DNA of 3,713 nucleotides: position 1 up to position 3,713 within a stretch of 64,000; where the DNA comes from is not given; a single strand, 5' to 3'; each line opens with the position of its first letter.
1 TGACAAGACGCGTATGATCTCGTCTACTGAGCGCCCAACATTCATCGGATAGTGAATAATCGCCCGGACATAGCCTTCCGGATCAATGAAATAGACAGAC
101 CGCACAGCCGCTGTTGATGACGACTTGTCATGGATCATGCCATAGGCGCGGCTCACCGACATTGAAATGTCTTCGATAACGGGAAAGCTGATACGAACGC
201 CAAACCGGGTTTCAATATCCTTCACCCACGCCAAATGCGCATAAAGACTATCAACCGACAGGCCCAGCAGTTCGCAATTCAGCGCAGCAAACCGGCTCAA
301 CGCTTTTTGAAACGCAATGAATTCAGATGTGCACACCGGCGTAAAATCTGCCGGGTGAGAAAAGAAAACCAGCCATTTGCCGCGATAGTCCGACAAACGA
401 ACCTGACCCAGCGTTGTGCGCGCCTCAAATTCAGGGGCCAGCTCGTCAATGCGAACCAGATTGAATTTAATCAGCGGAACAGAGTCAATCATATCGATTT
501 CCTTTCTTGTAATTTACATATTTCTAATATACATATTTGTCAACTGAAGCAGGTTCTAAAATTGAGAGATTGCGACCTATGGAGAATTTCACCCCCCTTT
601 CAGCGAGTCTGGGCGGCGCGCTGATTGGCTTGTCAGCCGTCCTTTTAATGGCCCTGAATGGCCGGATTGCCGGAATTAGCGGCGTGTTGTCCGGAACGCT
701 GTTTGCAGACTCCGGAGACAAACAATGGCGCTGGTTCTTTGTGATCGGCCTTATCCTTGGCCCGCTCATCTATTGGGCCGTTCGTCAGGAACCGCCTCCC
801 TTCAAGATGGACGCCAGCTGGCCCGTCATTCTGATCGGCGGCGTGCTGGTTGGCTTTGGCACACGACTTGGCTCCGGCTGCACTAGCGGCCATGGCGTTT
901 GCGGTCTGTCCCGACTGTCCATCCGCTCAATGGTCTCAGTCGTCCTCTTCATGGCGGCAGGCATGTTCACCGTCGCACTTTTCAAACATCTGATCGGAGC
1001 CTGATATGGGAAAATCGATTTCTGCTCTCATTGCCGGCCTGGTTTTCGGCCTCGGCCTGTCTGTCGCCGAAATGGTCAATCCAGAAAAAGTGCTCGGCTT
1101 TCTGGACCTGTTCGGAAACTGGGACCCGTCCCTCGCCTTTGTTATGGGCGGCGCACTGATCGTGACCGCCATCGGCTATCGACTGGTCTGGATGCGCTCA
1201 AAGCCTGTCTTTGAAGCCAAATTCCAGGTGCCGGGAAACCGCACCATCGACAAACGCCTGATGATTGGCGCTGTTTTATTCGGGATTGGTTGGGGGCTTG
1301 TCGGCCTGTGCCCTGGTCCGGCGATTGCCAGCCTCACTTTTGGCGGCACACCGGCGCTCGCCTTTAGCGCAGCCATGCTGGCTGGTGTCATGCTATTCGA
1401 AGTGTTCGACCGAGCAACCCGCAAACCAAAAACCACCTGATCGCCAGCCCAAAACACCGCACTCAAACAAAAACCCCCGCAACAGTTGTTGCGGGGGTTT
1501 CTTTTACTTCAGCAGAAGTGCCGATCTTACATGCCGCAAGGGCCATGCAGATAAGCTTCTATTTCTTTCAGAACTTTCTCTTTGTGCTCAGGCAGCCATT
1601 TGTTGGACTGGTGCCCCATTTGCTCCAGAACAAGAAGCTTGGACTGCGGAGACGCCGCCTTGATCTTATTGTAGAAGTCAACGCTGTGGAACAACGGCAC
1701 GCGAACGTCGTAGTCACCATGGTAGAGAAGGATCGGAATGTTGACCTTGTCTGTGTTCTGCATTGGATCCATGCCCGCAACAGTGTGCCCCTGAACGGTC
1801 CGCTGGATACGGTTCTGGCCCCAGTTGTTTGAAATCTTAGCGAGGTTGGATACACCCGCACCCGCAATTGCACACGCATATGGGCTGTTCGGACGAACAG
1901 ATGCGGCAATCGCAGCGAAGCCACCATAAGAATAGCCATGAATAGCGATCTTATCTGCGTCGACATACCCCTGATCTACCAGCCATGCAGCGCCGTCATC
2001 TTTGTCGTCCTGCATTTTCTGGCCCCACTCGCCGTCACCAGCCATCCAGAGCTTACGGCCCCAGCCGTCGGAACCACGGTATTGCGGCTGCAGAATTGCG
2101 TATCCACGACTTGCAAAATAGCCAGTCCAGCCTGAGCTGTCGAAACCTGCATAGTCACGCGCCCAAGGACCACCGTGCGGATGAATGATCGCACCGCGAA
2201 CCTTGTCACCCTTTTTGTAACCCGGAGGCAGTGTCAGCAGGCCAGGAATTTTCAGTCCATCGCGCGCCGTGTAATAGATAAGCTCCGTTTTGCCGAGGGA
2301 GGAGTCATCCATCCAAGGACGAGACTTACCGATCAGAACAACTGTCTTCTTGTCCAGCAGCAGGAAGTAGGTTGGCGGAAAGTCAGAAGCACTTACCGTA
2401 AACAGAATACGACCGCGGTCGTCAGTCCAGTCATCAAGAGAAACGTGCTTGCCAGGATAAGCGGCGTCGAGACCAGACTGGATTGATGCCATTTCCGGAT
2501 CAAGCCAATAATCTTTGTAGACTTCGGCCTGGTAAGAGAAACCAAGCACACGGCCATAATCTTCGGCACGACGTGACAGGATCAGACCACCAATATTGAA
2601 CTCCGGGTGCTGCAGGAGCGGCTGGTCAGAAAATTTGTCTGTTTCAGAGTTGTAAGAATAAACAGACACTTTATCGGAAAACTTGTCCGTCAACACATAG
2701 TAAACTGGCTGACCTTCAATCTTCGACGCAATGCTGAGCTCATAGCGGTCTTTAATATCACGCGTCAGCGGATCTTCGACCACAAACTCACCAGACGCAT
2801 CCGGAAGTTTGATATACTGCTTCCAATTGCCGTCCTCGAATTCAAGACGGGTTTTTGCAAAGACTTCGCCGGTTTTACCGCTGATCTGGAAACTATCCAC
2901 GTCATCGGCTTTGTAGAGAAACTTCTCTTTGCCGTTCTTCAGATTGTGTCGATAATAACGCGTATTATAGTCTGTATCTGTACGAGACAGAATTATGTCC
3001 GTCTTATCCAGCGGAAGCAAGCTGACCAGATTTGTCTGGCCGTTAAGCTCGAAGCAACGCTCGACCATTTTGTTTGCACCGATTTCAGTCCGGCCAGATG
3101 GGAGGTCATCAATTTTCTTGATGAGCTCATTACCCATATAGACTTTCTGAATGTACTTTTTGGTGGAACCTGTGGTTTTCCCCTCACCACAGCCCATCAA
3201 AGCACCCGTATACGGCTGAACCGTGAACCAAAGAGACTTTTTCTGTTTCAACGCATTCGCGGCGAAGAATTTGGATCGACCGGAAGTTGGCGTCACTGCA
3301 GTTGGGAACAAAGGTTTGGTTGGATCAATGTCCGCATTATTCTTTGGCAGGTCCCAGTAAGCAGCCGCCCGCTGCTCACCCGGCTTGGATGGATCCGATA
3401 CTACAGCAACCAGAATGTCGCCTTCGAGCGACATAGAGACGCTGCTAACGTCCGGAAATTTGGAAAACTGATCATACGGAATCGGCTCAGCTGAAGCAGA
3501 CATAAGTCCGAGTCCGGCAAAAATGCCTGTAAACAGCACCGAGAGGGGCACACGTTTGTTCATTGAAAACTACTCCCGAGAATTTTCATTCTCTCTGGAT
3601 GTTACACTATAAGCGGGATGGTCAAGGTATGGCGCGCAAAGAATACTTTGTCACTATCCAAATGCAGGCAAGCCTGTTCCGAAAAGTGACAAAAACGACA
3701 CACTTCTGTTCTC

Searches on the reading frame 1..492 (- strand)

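Call 40: search_protein_families(library=pfam, proteins=[window:1-492:-], max_evalue=0.01)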
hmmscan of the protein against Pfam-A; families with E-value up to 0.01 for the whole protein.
window:1-492:- (164 aa): 2 families
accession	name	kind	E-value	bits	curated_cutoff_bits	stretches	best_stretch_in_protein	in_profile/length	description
PF00578.27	AhpC-TSA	-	1.5e-34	119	26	1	16-144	2-123/124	AhpC/TSA family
PF08534.16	Redoxin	-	1.2e-14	54.7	26.6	1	18-153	5-139/148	Redoxin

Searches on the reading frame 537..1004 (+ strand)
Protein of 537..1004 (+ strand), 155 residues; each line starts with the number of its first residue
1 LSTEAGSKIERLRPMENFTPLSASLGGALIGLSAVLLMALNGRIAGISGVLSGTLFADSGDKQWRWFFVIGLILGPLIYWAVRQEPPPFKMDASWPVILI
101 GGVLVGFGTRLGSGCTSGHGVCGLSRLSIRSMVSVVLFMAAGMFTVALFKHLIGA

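Call 40: search_protein_families(library=pfam, proteins=[window:537-1004:+], max_evalue=0.01)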
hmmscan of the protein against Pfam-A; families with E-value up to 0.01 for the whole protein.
window:537-1004:+ (155 aa): 1 family
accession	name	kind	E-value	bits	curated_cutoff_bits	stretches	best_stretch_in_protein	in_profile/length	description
PF04143.19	Sulf_transp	-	3.5e-12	46.9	27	1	20-143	176-309/310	Sulphur transport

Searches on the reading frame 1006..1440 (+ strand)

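Call 40: search_protein_families(library=pfam, proteins=[window:1006-1440:+], max_evalue=0.01)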
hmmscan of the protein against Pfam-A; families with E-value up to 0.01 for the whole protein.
window:1006-1440:+ (144 aa): 1 family
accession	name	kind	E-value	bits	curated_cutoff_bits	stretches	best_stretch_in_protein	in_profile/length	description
PF20398.3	DUF6691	-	2.1e-48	164.6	27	1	5-140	4-139/142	Family of unknown function (DUF6691)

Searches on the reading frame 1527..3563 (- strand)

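Call 12: search_protein_families(library=pfam, proteins=[window:1527-3563:-])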
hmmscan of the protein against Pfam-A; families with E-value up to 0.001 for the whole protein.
window:1527-3563:- (678 aa): 5 families
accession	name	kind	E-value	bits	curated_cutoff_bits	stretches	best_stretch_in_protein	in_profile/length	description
PF00326.27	Peptidase_S9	-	6.7e-34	117.7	22.6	1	482-671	9-205/213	Prolyl oligopeptidase family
PF02129.25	Peptidase_S15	-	1e-09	38.9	23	1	466-592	46-151/262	X-Pro dipeptidyl-peptidase (S15 family)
PF02230.22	Abhydrolase_2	-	1e-08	35.7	23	1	601-654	147-202/217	Phospholipase/Carboxylesterase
PF20434.5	BD-FAE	-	1.3e-06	28.5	26.8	1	456-633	13-214/215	BD-FAE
PF01738.24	DLH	-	8.6e-05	22.7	21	1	484-651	38-186/217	Dienelactone hydrolase family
